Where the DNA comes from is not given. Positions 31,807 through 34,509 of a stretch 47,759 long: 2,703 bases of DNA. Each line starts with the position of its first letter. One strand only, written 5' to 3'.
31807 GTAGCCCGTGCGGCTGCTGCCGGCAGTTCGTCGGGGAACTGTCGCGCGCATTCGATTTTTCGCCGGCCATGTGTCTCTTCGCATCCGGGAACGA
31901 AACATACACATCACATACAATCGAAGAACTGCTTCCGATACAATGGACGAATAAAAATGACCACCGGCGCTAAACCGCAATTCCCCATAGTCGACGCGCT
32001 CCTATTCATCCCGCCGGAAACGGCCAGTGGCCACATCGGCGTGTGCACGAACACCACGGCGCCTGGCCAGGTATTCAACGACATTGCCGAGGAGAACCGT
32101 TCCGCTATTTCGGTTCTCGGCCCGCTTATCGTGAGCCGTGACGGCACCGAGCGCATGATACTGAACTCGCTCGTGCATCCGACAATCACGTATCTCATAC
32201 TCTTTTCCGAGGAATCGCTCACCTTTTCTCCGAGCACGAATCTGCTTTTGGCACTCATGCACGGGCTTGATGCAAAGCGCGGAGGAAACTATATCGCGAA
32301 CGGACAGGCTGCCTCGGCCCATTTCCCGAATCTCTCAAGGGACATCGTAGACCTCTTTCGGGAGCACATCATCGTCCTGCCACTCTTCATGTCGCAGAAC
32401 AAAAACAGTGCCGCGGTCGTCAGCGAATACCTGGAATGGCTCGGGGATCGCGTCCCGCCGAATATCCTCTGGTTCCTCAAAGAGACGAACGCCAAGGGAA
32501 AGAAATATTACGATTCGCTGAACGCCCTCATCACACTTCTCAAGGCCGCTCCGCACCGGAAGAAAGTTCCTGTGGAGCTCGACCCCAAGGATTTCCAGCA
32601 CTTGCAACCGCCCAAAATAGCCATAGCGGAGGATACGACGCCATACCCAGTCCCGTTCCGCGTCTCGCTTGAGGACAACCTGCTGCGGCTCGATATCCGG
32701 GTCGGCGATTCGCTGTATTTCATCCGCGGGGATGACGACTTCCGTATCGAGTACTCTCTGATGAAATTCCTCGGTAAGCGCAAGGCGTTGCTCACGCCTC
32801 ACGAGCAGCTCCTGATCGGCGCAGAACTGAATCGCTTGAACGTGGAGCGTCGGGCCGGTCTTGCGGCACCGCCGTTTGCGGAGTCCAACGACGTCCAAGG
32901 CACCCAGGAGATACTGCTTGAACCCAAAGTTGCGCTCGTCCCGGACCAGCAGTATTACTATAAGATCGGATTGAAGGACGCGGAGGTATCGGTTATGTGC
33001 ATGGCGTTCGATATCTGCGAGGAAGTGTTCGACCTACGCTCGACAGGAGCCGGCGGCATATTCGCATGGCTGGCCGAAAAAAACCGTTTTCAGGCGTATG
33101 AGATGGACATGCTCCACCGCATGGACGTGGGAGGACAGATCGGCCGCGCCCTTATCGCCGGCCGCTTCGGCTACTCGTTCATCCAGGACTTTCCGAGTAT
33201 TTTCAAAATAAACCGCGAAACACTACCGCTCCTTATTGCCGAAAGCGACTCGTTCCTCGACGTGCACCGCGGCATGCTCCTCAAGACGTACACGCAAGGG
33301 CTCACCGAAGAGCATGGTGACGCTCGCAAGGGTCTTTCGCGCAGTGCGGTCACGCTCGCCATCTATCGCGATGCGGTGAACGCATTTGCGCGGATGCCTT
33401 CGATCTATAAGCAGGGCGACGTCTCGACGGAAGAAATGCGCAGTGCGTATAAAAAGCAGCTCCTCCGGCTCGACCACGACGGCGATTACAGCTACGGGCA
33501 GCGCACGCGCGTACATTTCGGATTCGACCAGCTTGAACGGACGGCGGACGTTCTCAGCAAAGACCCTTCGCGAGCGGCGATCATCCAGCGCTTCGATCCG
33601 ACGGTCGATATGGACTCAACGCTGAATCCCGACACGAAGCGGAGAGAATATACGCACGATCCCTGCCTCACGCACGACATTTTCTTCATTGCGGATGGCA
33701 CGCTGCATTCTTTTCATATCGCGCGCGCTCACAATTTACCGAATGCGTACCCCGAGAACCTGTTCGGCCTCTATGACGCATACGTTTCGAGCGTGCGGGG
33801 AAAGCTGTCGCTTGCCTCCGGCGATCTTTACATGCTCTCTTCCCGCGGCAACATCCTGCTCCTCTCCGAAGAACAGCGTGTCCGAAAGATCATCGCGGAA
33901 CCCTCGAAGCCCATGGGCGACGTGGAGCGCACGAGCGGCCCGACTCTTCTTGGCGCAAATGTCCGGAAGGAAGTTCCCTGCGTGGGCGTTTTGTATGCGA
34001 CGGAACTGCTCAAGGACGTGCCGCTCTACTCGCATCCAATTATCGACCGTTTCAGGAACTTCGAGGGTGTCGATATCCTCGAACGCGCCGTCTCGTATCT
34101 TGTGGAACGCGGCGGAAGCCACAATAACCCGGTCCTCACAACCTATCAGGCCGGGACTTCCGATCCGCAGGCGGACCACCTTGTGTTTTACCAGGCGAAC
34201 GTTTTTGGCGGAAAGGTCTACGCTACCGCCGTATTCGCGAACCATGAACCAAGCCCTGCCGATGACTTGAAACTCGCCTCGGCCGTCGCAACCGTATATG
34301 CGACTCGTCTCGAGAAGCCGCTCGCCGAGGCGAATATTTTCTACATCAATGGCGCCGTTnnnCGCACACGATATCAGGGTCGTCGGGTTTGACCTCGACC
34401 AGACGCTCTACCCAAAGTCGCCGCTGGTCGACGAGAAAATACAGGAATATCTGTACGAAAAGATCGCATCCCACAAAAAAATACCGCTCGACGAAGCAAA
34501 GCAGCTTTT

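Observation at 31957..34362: Unusual domain fusion: MtrA-like N-terminus, two DUF4346-like modules and a thymidylate-synthase-fold domain in one ~800-aa protein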

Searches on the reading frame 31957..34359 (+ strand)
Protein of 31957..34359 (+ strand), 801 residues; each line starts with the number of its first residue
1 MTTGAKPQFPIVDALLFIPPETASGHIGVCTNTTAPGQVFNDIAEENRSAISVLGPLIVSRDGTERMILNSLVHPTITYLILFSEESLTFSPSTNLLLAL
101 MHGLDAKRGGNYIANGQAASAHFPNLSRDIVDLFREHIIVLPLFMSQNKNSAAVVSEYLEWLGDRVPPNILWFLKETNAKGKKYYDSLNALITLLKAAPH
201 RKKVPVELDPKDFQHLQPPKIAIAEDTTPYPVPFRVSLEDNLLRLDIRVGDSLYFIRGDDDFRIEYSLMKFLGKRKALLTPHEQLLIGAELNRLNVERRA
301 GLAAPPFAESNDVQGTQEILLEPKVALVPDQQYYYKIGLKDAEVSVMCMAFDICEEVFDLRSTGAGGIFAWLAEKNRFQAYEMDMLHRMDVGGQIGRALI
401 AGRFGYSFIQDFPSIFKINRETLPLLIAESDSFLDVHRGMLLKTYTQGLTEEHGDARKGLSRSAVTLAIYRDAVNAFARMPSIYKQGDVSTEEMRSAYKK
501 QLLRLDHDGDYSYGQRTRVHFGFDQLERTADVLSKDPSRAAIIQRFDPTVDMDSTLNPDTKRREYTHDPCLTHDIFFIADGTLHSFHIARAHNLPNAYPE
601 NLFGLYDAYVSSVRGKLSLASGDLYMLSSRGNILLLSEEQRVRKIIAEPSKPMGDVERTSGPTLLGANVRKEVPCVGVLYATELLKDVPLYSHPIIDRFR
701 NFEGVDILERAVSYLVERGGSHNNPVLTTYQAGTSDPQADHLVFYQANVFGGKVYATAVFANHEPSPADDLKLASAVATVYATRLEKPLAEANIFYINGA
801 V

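Call 3: search_protein_families(library=pfam, proteins=[window:31957-34359:+], max_evalue=1)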
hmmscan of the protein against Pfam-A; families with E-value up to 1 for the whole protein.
window:31957-34359:+ (801 aa): 1 family
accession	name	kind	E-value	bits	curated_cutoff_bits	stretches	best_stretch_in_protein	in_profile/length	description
PF04208.19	MtrA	-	0.043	13.9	25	1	49-150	41-139/173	Tetrahydromethanopterin S-methyltransferase, subunit A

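Call 4: search_protein_families(library=ncbifam, proteins=[window:31957-34359:+], max_evalue=1)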
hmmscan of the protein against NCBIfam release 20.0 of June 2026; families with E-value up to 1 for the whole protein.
window:31957-34359:+ (801 aa): 4 families
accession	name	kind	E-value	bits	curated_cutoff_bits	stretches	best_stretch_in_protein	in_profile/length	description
TIGR03283.1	thy_syn_methano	equivalog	2.5e-13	50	174.55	1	487-606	56-167/201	thymidylate synthase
NF002126.0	PRK00964.1-4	subfamily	3.2e-05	23.6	161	1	41-149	34-141/186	tetrahydromethanopterin S-methyltransferase subunit A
NF002128.0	PRK00964.1-6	equivalog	0.001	18.3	568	1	35-149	134-248/390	tetrahydromethanopterin S-methyltransferase subunit A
NF010654.0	PRK14053.1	equivalog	0.024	14.1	279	1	62-158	50-144/197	methyltransferase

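Call 5: find_homologous_proteins(query=window:31957-34359:+, max_evalue=0.001)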
Query window:31957-34359:+ (801 aa): 138 proteins with E <= 0.001 among 8000 candidates; the best 120 are listed.
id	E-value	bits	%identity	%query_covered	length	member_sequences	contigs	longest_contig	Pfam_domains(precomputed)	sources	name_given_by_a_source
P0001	0.0e+0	1824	100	100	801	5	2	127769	-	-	-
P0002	0.0e+0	1559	84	100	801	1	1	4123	-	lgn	-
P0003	0.0e+0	1441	78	100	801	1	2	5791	-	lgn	-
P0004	0.0e+0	1403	76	100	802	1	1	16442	-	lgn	-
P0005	0.0e+0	1395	76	100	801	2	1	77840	-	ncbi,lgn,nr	ncbi:MAG: hypothetical protein QOE22_476 [Candidatus Parcubacteria bacterium]|nr:hypothetical protei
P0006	0.0e+0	1392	75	100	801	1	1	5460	-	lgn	-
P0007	0.0e+0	1382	75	100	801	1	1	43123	-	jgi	jgi:hypothetical protein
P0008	0.0e+0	1381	75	100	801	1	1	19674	-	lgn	-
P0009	0.0e+0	1353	74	100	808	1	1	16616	-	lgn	-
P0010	0.0e+0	1341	73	100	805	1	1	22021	-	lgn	-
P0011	0.0e+0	1339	73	99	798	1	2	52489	-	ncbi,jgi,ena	jgi:hypothetical protein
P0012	0.0e+0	1334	72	100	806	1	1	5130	-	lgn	-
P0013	0.0e+0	1311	70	100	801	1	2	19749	-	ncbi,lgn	-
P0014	0.0e+0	1311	71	100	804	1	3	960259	-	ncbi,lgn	ncbi:MAG: hypothetical protein WDN10_02890 [bacterium]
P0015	0.0e+0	1295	71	100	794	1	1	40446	-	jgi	jgi:hypothetical protein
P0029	0.0e+0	1069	60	99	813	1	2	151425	PF04208.20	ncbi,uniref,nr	ncbi:MAG: hypothetical protein HY474_02185 [Candidatus Sungbacteria bacterium]|uniref:Uncharacterize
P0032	0.0e+0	1058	59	99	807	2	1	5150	PF04208.20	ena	-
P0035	0.0e+0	1049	60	99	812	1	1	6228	PF04208.20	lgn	-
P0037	0.0e+0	1044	59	99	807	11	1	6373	PF04208.20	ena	-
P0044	0.0e+0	1032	58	99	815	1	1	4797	PF04208.20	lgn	-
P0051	7.5e-297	1005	59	95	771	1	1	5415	PF04208.20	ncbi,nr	ncbi:MAG: hypothetical protein Q8R35_01640, partial [bacterium]|nr:hypothetical protein [bacterium]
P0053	5.4e-292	989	55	100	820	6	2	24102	PF04208.20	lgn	-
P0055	2.7e-291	986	54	100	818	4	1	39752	PF04208.20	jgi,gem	-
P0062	1.2e-286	971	54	100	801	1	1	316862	-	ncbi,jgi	-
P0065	2.5e-284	963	54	99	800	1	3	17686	PF04208.20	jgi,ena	-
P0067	2.2e-283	960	54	99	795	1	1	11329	PF00303.25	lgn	-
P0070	1.3e-282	958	54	99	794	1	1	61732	PF04208.20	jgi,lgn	jgi:thymidylate synthase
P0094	1.3e-274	931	54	99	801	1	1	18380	-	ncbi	ncbi:MAG: hypothetical protein ACR2FM_01355 [Candidatus Saccharimonadales bacterium]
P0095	4.1e-274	930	53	100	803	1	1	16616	PF04208.20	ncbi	-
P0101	4.2e-271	920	52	99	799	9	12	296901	-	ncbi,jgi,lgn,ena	jgi:thymidylate synthase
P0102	4.2e-271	920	53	99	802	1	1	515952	-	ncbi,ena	-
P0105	6.1e-268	909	52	99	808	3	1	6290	PF00303.25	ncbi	-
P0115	4.9e-259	880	50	99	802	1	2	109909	PF04208.20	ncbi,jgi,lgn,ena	ncbi:MAG: hypothetical protein WCX27_00135 [Candidatus Paceibacterota bacterium]|jgi:tetrahydrometha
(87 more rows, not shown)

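Call 6: search_solved_structures(query=window:31957-34359:+, max_evalue=10, show_alignments=3)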
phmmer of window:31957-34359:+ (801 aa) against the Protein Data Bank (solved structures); distinct sequences matched with E-value up to 10: 5.
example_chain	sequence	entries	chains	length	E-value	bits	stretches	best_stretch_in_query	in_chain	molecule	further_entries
5laa_A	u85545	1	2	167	0.15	13.3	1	51-145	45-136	Tetrahydromethanopterin S-methyltransferase subunit A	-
5laa_C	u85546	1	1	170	0.16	13.3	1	51-145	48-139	Tetrahydromethanopterin S-methyltransferase subunit A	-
8q3v_A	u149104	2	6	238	0.24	12.6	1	41-148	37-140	Tetrahydromethanopterin S-methyltransferase subunit A 1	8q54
5l8x_A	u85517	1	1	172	1.7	9.8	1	51-140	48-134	Tetrahydromethanopterin S-methyltransferase subunit A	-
5l8x_B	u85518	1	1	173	1.7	9.8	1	51-140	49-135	Tetrahydromethanopterin S-methyltransferase subunit A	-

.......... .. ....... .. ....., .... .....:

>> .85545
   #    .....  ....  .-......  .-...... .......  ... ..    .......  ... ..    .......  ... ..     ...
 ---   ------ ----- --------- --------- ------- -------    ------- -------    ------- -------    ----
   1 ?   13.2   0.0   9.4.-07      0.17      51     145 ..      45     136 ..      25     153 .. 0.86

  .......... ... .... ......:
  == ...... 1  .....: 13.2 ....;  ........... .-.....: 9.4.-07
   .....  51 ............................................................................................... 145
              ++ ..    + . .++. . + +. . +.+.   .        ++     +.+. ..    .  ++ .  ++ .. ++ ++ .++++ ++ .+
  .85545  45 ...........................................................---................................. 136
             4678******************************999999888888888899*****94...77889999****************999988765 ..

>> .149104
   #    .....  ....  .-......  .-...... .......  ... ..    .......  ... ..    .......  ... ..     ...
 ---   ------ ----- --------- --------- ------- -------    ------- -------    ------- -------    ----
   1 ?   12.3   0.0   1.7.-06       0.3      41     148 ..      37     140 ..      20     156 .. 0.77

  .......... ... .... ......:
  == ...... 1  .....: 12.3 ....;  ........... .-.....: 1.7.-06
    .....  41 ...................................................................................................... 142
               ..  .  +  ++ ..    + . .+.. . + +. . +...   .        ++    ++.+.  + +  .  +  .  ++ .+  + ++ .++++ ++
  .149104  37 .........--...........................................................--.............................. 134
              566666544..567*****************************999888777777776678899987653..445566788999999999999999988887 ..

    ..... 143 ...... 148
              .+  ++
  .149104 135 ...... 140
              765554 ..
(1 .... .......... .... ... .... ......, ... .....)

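Call 15: search_solved_structures(query=A1, max_evalue=10, show_alignments=5)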
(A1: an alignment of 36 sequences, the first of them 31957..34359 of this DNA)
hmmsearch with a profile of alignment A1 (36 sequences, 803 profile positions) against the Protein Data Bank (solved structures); distinct sequences matched with E-value up to 10: 6.
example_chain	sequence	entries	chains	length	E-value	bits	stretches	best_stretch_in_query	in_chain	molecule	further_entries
5laa_A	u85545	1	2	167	0.00072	21.1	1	52-148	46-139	Tetrahydromethanopterin S-methyltransferase subunit A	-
5laa_C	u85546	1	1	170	0.00076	21.1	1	52-148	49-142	Tetrahydromethanopterin S-methyltransferase subunit A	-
8q3v_A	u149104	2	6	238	0.00078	21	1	52-147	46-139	Tetrahydromethanopterin S-methyltransferase subunit A 1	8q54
5l8x_A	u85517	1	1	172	0.25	12.7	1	52-140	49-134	Tetrahydromethanopterin S-methyltransferase subunit A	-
5l8x_B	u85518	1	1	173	0.25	12.7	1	52-140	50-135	Tetrahydromethanopterin S-methyltransferase subunit A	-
1ud0_A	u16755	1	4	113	1.3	10.4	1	154-222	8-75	70 kDa heat-shock-like protein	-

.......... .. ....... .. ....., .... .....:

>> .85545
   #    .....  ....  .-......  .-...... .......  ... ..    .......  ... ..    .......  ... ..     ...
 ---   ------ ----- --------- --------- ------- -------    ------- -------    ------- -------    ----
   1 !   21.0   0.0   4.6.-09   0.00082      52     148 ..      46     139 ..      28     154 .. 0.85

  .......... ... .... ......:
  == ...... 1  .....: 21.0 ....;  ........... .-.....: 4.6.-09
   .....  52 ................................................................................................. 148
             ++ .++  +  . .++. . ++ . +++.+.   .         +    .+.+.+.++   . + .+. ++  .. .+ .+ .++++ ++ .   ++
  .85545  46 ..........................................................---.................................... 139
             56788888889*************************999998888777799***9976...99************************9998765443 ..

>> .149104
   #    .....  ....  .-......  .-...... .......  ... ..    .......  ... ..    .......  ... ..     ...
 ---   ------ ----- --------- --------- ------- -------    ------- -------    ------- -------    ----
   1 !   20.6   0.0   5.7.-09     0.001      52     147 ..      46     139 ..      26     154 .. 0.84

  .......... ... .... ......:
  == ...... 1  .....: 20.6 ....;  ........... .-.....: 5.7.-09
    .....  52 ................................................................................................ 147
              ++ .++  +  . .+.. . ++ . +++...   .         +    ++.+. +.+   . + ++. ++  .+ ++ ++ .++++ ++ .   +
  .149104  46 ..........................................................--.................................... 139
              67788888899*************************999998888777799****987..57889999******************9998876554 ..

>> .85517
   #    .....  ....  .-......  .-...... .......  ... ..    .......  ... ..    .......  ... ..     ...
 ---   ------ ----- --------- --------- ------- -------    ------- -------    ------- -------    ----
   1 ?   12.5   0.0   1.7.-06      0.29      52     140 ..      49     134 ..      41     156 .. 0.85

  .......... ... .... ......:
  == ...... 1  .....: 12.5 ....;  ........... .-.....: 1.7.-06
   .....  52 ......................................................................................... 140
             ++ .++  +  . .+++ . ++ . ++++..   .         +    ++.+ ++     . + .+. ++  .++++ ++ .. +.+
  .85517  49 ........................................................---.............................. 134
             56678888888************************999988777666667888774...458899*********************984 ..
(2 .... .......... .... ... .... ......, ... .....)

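Call 17: find_encoding_contigs(protein=P0102, flank=8000, max_places=2)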
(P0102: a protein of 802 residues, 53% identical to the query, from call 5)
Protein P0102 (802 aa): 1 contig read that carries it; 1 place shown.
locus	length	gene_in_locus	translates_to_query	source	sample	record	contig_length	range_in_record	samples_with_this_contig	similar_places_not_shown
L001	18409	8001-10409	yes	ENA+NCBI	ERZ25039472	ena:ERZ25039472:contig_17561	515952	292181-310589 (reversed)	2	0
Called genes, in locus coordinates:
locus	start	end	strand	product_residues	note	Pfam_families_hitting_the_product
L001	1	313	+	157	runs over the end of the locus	PF07884:VKOR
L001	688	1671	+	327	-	PF10672:Methyltrans_SAM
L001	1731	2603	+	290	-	PF00763:THF_DHG_CYH, PF02882:THF_DHG_CYH_C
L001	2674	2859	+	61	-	-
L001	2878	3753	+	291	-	PF04402:SIMPL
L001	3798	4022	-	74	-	-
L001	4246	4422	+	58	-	PF00584:SecE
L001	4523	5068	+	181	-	PF02357:NusG, PF00467:KOW (weak)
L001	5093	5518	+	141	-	PF03946:Ribosomal_L11_N, PF00298:Ribosomal_L11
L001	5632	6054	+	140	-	PF00692:dUTPase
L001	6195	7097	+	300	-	PF24392:Parb-CE (faint)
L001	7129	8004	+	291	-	-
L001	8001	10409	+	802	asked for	-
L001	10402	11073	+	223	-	PF00702:Hydrolase, PF13419:HAD_2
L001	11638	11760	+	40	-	PF00464:SHMT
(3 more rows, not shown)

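Call 18: find_encoding_contigs(protein=P0062, flank=8000, max_places=2)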
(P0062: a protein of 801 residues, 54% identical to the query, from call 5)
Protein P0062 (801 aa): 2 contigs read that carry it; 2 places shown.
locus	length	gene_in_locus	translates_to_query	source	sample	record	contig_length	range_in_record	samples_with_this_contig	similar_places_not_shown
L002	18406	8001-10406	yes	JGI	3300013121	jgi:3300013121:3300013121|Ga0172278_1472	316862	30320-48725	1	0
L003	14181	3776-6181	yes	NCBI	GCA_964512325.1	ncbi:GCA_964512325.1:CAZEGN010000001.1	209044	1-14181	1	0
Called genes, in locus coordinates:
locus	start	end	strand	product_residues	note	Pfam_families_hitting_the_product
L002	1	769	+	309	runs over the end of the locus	-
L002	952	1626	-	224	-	-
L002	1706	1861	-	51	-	-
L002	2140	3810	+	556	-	PF00749:tRNA-synt_1c, PF19269:Anticodon_2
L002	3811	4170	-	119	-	PF05635:23S_rRNA_IVP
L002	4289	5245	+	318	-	PF01761:DHQ_synthase, PF24621:DHQS_C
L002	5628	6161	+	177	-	PF10646:Germane (weak)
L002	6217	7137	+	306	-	PF24392:Parb-CE (weak)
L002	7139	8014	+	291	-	PF00383:dCMP_cyt_deam_1 (weak)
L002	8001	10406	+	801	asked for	-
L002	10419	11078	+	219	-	PF00702:Hydrolase (weak), PF12710:HAD (weak), PF13419:HAD_2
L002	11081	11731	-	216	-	-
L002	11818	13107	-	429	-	PF02655:ATP-grasp_3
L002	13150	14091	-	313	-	PF00291:PALP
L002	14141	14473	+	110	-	-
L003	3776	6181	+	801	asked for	-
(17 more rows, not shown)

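Call 19: predict_structure(alignment_id=A1)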
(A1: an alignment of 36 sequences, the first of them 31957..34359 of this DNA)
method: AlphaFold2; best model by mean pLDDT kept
length: 801 residues; sequences in the alignment: 36
mean_pLDDT: 84.3   pTM: 0.73
mean pLDDT of the five models: 84.3, 83.8, 80.3, 79.9, 78.8
residues with pLDDT >= 90: 346; 70-90: 355; 50-70: 84; < 50: 16
segments of 3 or more residues with pLDDT < 50: 1-4, 352-354, 504-511
pLDDT, mean of each block of 10 residues (from residue 1): 53 70 85 77 89 77 81 89 70 83 78 73 75 91 78 89 90 89 79 89 79 71 88 93 94 94 95 93 96 88 87 92 85 83 82 65 91 89 93 91 79 63 91 90 88 77 93 90 75 82 48 58 86 94 88 80 70 92 93 74 87 94 94 81 74 80 90 78 95 96 93 83 83 93 94 94 92 97 94 91 55
secondary structure, 60 per line:
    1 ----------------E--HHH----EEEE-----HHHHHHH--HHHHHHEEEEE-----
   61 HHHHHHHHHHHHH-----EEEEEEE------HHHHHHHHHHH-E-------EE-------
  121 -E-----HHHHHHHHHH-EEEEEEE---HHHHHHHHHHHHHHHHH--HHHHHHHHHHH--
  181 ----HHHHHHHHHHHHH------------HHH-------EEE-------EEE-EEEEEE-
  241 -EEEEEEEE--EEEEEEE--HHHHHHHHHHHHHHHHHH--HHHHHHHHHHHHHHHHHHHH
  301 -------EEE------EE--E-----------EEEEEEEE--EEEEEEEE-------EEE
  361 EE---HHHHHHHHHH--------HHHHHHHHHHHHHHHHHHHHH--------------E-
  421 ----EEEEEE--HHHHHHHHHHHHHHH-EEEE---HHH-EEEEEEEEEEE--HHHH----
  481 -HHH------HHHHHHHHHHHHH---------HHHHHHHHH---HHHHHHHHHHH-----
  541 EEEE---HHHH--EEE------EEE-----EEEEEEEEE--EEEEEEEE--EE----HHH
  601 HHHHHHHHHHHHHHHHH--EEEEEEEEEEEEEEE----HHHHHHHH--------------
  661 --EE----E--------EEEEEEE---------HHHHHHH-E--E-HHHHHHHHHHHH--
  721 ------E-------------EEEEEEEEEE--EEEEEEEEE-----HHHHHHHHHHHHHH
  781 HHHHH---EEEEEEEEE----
elements in order (helices of 4 or more, strands of 3 or more residues): E27-30 H36-42 H45-50 E51-55 H61-73 E79-85 H92-102 H128-137 E139-145 H149-165 H168-178 H185-197 E220-222 E230-232 E234-239 E242-249 E252-258 H261-278 H281-300 E308-310 E333-340 E343-350 E358-362 H366-375 H384-404 E425-430 H433-447 E449-452 E460-470 H473-476 H491-503 H513-521 H525-535 E541-544 H548-551 E554-556 E563-565 E571-579 E582-589 H598-617 E620-634 H639-646 E678-684 H694-700 H707-718 E741-750 E753-761 H767-785 E789-797

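Call 21: fold_search(model_id=the predicted structure, library=pdb)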
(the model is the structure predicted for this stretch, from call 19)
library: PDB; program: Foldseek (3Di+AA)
matches with E <= 10: 773; with E <= 0.001: 402
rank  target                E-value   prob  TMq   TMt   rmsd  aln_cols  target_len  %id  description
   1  6qyq_B                1.6e-09  1.00  0.18  0.47   8.7       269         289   14  Crystal structure of human thymidylate synthase (hTS) variant R175C (released 2019-04-17)
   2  4xsc_A                4.0e-09  1.00  0.18  0.52  12.1       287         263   16  Complex structure of thymidylate synthase from varicella zoster virus with a phosphorylated BVDU (released 2015-12-16)
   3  4xsd_C                4.7e-09  1.00  0.19  0.53  11.6       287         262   16  Complex structure of thymidylate synthase from varicella zoster virus with a dUMP (released 2015-12-16)
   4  9iqu                  6.5e-09  1.00  0.22  0.76   4.0       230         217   13  phage HY126 dCMP hydroxylase-AfhB with sustrate dCMP (released 2025-07-16)
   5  4xsd_A                6.5e-09  1.00  0.19  0.53  11.4       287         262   16  Complex structure of thymidylate synthase from varicella zoster virus with a dUMP (released 2015-12-16)
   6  6qyq_D                9.1e-09  1.00  0.18  0.47   8.7       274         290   15  Crystal structure of human thymidylate synthase (hTS) variant R175C (released 2019-04-17)
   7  9iqc                  1.1e-08  1.00  0.21  0.66   6.0       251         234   12  Monooxygenase dependent on riboflavin with dCMP and FAD (released 2025-07-16)
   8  4xsc_C                1.1e-08  1.00  0.20  0.56  10.9       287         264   16  Complex structure of thymidylate synthase from varicella zoster virus with a phosphorylated BVDU (released 2015-12-16)
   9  4xsc_B                1.3e-08  1.00  0.18  0.48  12.1       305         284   15  Complex structure of thymidylate synthase from varicella zoster virus with a phosphorylated BVDU (released 2015-12-16)
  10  5h3a_A                1.3e-08  1.00  0.18  0.49  12.4       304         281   14  Structural analysis of KSHV thymidylate synthase (released 2017-01-18)
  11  4xse_B                1.6e-08  1.00  0.19  0.51  12.0       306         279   18  Complex structure of thymidylate synthase from varicella zoster virus (released 2015-12-16)
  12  6qyq_A                1.7e-08  1.00  0.18  0.47   8.9       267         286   13  Crystal structure of human thymidylate synthase (hTS) variant R175C (released 2019-04-17)
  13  1ffl                  1.8e-08  1.00  0.22  0.61   4.2       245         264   13  CRYSTAL STRUCTURE OF THE APO-THYMIDYLATE SYNTHASE R166Q MUTANT (released 2000-07-28)
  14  5jnh_B                1.9e-08  1.00  0.22  0.52   6.3       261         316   20  Crystal Structure of cytidine monophosphate hydroxymethylase MilA (released 2017-01-25)
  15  6auj_C                1.9e-08  1.00  0.20  0.58   6.1       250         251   15  Crystal structure of thymidylate synthase from Elizabethkingia anophelis NUHP1 (released 2017-09-27)
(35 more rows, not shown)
